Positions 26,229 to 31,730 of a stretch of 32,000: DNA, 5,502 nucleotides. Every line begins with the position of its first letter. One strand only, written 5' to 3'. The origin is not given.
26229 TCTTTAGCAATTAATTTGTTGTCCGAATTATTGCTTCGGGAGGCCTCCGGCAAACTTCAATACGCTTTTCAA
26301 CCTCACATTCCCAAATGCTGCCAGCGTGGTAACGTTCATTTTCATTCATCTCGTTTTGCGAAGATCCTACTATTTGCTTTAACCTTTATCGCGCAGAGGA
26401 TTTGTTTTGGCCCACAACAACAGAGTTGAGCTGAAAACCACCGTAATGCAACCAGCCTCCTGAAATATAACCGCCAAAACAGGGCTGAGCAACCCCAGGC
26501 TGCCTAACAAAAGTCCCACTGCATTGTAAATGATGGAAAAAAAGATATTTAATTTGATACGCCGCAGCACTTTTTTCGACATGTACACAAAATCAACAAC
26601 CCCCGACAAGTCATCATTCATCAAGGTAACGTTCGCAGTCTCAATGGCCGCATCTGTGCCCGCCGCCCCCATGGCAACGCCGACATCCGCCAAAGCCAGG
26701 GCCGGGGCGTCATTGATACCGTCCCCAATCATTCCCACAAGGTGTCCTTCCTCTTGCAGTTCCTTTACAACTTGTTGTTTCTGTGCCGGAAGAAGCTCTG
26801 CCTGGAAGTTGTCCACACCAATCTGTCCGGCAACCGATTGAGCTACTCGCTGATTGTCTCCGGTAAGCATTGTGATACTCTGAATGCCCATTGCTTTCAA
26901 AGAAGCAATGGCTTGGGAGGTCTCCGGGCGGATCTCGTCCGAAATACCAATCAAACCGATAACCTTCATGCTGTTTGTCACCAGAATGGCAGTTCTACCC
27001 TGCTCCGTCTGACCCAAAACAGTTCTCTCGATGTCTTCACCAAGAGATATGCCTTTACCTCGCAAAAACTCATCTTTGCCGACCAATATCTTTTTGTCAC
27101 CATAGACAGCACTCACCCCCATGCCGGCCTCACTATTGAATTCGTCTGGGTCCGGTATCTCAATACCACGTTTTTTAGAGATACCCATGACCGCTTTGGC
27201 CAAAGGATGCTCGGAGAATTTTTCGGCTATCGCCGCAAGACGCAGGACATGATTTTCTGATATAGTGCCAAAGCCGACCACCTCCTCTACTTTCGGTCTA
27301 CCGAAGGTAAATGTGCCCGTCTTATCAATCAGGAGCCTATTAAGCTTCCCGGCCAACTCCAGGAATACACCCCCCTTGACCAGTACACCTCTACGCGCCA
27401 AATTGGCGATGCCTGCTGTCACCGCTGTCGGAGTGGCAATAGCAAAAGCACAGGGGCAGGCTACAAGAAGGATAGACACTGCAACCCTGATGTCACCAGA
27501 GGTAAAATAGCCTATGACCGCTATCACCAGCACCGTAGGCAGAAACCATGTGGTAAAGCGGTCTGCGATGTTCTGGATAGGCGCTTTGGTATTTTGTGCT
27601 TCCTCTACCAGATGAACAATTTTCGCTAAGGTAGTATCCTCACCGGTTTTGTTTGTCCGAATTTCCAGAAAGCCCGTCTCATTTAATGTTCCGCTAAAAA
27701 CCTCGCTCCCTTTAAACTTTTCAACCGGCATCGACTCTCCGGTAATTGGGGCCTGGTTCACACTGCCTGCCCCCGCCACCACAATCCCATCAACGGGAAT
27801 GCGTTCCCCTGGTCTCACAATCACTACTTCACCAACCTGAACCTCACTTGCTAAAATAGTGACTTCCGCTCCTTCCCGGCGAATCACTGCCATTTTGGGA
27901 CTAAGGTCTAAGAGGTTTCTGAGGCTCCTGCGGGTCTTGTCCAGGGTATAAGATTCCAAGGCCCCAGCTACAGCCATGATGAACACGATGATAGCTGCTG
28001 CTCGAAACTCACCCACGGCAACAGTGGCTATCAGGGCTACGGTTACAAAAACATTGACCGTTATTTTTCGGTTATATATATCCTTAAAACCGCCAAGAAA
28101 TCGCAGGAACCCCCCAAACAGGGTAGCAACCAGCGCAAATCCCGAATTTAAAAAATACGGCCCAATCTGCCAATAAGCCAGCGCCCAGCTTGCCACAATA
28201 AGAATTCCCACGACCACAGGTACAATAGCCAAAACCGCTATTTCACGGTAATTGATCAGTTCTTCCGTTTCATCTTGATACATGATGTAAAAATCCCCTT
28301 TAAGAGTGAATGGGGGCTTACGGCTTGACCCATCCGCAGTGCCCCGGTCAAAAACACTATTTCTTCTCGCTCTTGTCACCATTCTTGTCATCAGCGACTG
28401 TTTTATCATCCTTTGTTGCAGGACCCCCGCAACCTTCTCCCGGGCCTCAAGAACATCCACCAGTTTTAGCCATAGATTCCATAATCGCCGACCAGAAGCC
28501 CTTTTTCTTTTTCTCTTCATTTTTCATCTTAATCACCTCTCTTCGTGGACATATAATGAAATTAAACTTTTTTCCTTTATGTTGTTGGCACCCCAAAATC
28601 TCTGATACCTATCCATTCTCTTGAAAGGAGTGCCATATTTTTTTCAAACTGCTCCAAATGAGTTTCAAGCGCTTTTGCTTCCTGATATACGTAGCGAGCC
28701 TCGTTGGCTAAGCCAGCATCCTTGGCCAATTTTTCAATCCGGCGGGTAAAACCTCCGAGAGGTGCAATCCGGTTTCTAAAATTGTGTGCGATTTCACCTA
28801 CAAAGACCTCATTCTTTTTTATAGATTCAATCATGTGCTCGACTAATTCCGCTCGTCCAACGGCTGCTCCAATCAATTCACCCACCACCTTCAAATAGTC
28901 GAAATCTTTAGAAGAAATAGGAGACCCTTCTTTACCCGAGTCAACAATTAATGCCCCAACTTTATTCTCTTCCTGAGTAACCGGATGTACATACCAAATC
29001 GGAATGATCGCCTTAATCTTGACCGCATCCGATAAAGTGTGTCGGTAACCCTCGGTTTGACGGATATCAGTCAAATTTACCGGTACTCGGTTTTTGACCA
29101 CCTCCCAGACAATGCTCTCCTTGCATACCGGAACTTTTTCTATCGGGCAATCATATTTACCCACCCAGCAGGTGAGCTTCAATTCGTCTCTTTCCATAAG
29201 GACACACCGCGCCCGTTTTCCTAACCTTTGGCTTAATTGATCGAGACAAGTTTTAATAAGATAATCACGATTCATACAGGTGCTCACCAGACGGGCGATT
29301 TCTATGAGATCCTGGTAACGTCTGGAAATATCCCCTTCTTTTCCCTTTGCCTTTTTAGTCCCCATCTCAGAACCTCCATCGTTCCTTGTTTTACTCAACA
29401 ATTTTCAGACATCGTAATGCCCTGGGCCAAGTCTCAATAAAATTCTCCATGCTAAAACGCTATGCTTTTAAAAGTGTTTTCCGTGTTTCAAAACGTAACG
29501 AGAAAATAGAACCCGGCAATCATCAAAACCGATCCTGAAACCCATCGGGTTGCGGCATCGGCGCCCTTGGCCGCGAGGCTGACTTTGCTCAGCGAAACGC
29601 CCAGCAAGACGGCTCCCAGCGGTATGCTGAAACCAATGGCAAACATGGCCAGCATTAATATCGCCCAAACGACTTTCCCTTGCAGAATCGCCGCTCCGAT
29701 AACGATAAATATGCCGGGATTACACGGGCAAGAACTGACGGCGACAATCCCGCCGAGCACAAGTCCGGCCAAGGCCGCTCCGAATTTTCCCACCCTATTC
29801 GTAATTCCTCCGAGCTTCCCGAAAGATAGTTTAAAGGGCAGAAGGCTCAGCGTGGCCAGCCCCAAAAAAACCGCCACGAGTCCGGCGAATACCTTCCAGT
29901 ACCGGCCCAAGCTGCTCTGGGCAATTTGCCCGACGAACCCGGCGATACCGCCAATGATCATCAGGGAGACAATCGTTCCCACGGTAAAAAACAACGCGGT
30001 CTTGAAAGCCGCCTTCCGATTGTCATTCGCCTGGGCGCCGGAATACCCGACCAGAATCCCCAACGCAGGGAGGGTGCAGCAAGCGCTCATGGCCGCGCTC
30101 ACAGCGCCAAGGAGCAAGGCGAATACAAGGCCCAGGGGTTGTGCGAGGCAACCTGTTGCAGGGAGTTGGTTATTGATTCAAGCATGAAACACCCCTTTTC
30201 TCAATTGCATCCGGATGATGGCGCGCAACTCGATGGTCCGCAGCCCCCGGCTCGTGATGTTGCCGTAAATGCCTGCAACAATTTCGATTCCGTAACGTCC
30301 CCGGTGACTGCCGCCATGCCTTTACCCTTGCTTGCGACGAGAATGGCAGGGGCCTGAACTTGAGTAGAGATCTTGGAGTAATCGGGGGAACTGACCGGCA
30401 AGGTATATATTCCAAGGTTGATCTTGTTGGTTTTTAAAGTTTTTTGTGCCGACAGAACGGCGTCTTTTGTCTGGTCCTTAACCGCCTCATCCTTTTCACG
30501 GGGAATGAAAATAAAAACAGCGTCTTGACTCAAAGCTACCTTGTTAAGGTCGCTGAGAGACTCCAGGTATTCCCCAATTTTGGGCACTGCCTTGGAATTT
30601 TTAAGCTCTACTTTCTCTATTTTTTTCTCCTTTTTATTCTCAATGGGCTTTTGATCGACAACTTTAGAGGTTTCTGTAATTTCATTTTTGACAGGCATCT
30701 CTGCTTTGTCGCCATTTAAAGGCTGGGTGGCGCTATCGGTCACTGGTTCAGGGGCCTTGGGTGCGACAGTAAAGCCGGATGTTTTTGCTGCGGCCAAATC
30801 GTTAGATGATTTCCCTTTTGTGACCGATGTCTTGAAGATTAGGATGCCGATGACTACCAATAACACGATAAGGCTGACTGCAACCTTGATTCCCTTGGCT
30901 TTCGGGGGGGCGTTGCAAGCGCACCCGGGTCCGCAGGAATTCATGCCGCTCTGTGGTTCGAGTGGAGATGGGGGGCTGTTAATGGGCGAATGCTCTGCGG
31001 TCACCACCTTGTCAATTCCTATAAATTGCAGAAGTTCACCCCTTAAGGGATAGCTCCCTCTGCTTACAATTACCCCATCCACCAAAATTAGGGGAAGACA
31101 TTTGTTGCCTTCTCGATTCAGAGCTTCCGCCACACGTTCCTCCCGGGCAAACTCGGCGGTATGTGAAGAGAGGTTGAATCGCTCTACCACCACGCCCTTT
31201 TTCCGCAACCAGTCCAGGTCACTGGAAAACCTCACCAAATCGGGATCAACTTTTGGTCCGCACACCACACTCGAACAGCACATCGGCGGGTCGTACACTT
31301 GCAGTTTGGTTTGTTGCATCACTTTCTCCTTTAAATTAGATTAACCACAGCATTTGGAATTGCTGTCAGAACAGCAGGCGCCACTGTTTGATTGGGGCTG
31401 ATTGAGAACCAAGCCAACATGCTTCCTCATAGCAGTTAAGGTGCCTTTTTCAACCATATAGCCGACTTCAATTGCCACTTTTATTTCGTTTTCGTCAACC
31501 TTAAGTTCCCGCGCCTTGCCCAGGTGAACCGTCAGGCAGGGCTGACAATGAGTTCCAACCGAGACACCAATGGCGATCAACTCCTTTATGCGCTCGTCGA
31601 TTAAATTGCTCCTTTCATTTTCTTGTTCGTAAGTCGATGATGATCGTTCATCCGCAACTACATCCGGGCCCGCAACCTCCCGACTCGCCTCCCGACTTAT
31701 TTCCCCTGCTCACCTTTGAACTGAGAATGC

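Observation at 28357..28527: Unannotated SD-led ORF with an in-frame UGA inside a Cys-rich motif and an fdhF-like hairpin: candidate new small selenoprotein in the leader of the P1B-ATPase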

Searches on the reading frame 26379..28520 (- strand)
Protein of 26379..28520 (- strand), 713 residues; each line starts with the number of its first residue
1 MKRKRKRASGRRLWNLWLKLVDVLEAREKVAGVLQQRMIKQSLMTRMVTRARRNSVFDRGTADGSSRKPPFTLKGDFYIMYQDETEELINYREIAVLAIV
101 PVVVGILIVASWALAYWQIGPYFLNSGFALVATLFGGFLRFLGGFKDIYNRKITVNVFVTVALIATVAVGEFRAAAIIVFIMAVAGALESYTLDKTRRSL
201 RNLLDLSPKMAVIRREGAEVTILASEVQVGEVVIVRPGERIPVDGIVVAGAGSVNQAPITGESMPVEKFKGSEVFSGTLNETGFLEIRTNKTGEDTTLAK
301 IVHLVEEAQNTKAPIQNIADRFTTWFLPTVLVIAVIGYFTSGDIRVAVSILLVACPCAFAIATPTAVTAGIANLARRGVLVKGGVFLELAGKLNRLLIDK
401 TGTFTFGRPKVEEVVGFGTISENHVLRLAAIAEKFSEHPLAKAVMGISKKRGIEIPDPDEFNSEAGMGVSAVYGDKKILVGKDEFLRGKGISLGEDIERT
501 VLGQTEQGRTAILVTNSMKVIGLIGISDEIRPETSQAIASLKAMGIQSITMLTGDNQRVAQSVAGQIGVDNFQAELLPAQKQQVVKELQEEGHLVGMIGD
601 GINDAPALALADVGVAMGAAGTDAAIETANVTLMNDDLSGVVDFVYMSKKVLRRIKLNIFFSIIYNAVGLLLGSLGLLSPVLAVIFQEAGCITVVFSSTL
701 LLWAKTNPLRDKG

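Call 7: search_protein_families(library=pfam, proteins=[window:26379-28283:-], max_evalue=0.01)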
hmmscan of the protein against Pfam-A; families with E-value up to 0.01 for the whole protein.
window:26379-28283:- (634 aa): 3 families
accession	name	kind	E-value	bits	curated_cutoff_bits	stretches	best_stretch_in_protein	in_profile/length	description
PF00122.25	E1-E2_ATPase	-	4.5e-54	183.2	28.1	1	127-298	2-181/181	E1-E2 ATPase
PF00702.32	Hydrolase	-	1.2e-29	104.5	26.4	1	318-533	5-191/191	haloacid dehalogenase-like hydrolase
PF08282.18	Hydrolase_3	-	2e-05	24.9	20.9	1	504-565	194-254/255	haloacid dehalogenase-like hydrolase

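Call 10: find_related_loci(query=window:26379-28283:-, collection=genome_contigs, flank=4000)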
Query window:26379-28283:- (634 aa) in genome_contigs; peptide patterns used: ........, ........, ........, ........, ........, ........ (x = any residue, [..] = any of these).
116 stretches matched a pattern; 54 encode a relative of the query (tblastn E <= 1e-3); 54 distinct loci.
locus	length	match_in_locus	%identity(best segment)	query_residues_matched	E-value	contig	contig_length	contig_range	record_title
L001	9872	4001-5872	75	9-631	0e+0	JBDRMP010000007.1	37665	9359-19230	MAG: Planctomycetota bacterium isolate MEGAHIT-group-1.835 k141_10641461, whole genome shotgun sequence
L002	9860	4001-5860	74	11-630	0e+0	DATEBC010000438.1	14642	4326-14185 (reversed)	MAG TPA_asm: Sedimentisphaerales bacterium isolate SMAG_U8234 k141_3000626, whole genome shotgun sequence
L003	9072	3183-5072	71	1-630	0e+0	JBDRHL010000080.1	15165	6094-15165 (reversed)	MAG: Planctomycetota bacterium isolate MEGAHIT-group-1.515 k141_12558229, whole genome shotgun sequence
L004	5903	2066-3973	74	1-630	0e+0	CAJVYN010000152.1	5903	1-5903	TPA_asm: uncultured bacterium isolate DRR093003_bin.2_MetaBAT_v2.12.1_MAG genome assembly, contig: NODE_1928_length_5903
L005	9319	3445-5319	72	3-627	0e+0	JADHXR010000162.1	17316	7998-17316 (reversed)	MAG: Phycisphaerae bacterium isolate BS750m-G58 BS-750m-C5246, whole genome shotgun sequence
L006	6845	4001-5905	71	1-634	0e+0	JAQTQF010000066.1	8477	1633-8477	MAG: Phycisphaerae bacterium isolate STB_133 NODE_23050_length_8477_cov_2.778683_Sandtown_B, whole genome shotgun sequen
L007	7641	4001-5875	72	6-630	0e+0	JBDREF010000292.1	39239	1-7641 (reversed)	MAG: Planctomycetota bacterium isolate MEGAHIT-group-1.301 k141_2038833, whole genome shotgun sequence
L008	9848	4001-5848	73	13-628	0e+0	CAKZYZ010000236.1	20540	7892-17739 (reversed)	MAG TPA_asm: uncultured bacterium isolate DRR093004_bin.13_CONCOCT_v1.1_MAG genome assembly, contig: ERZ1742238.1533, wh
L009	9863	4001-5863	70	7-626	0e+0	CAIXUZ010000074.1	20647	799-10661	MAG: uncultured Verrucomicrobia subdivision 3 bacterium isolate MJ-time_bin-1719 genome assembly, contig: bin-1719:74/82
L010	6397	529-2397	69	11-634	0e+0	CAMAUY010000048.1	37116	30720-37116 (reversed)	MAG: Akkermansia muciniphila isolate AH-24oct19-145 genome assembly, contig: AH-24oct19-C2258, whole genome shotgun sequ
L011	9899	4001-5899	68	1-634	0e+0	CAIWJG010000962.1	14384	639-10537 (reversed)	MAG: uncultured Verrucomicrobia subdivision 3 bacterium isolate Ki1-2-7m_bin-117 genome assembly, contig: bin-117:962/99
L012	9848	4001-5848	67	11-626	0e+0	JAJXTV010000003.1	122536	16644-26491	MAG: Nitrospirae bacterium isolate BP4.bin66 NODE_85_length_122536_cov_2.836826, whole genome shotgun sequence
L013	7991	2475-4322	64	11-626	0e+0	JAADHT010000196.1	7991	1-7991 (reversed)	MAG: Kiritimatiellota bacterium isolate M_MetaBat.202 contig-127_16052, whole genome shotgun sequence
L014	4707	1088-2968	64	11-626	0e+0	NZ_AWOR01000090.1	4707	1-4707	Comamonas testosteroni strain JL40 contig60, whole genome shotgun sequence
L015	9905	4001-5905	63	11-634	0e+0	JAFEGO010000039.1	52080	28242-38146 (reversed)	MAG: Verrucomicrobia bacterium isolate SZAS-20 CK_MAG-93__39__length-52080, whole genome shotgun sequence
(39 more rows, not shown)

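Call 11: find_encoding_contigs(protein=window:26379-28283:-, flank=6000)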
Protein window:26379-28283:- (634 aa): no gene with exactly this product is on record in the collection.

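Call 42: find_encoding_contigs(protein=window:26379-28520:-, flank=1000, max_places=3)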
Protein window:26379-28520:- (713 aa): 6 contigs read that carry it; 1 place shown.
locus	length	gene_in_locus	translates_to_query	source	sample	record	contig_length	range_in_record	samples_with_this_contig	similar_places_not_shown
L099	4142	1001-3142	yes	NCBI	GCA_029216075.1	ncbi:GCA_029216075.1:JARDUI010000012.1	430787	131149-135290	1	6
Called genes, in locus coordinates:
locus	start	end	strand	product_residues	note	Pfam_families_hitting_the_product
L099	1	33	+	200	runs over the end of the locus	-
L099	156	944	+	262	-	PF13185:GAF_2 (weak)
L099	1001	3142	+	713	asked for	PF00122:E1-E2_ATPase, PF08282:Hydrolase_3 (faint), PF00702:Hydrolase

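Call 79: list_cluster_members(proteins=[window:26379-28520:-, window:7887-9089:-])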
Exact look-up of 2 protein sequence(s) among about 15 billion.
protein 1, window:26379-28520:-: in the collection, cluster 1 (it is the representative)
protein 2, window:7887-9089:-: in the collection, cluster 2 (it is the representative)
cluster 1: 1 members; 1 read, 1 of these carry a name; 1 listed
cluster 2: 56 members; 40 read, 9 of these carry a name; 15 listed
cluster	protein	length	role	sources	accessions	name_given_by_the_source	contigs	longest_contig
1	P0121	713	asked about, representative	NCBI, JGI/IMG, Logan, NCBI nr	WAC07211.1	MAG: cation-translocating P-type ATPase [Thermodesulfobacteriota bacterium] | Cd2+/Zn2+-exporting ATPase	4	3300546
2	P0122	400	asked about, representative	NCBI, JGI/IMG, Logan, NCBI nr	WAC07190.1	MAG: aminopeptidase [Thermodesulfobacteriota bacterium] | aminopeptidase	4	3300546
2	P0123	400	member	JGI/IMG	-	Leucyl aminopeptidase (aminopeptidase T)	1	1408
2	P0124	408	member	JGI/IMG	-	aminopeptidase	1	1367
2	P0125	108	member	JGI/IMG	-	aminopeptidase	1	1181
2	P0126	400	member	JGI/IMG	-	aminopeptidase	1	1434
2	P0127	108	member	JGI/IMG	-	Leucyl aminopeptidase (aminopeptidase T)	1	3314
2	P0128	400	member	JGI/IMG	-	aminopeptidase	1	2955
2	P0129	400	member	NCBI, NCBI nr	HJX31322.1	MAG TPA: aminopeptidase [Thermodesulfobacteriota bacterium] | aminopeptidase [Thermodesulfobacteriota bacterium]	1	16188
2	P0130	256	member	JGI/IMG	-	aminopeptidase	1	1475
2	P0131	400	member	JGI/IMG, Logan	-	-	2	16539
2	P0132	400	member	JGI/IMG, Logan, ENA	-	-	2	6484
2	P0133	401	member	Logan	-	-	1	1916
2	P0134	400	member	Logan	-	-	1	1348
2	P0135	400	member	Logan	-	-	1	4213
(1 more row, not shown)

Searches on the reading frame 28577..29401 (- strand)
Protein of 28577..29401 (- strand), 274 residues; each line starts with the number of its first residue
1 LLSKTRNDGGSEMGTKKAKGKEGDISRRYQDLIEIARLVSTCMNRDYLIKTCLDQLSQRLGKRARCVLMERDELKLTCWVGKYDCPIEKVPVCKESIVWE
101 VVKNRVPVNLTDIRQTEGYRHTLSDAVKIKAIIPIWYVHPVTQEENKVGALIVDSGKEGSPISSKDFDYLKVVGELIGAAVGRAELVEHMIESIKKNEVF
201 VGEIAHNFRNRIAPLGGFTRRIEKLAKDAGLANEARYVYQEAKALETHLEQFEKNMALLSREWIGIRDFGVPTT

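Call 7: search_protein_families(library=pfam, proteins=[window:28577-29401:-], max_evalue=0.01)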
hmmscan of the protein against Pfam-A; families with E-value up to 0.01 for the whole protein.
window:28577-29401:- (274 aa): 1 family
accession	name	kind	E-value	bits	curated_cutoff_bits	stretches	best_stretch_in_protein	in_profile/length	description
PF13185.12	GAF_2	-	2.2e-07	31.6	28.6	1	46-181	5-135/136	GAF domain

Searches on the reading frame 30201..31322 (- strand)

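Call 7: search_protein_families(library=pfam, proteins=[window:30201-31322:-], max_evalue=0.01)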
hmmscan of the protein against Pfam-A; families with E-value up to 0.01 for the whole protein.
window:30201-31322:- (373 aa): 1 family
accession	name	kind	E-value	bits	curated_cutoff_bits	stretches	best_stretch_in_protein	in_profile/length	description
PF06953.17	ArsD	-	1.9e-37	128.7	27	1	5-127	2-113/123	Arsenical resistance operon protein ArsD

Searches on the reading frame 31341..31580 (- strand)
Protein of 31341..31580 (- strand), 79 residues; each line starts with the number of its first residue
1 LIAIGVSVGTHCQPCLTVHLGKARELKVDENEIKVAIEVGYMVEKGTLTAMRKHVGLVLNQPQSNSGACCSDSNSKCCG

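Call 7: search_protein_families(library=pfam, proteins=[window:31341-31580:-], max_evalue=0.01)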
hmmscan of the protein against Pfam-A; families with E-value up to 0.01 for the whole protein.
window:31341-31580:- (79 aa): 1 family
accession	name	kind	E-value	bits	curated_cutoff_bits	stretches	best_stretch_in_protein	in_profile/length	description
PF02627.25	CMD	-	1.1e-06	29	23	1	1-42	27-68/84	Carboxymuconolactone decarboxylase family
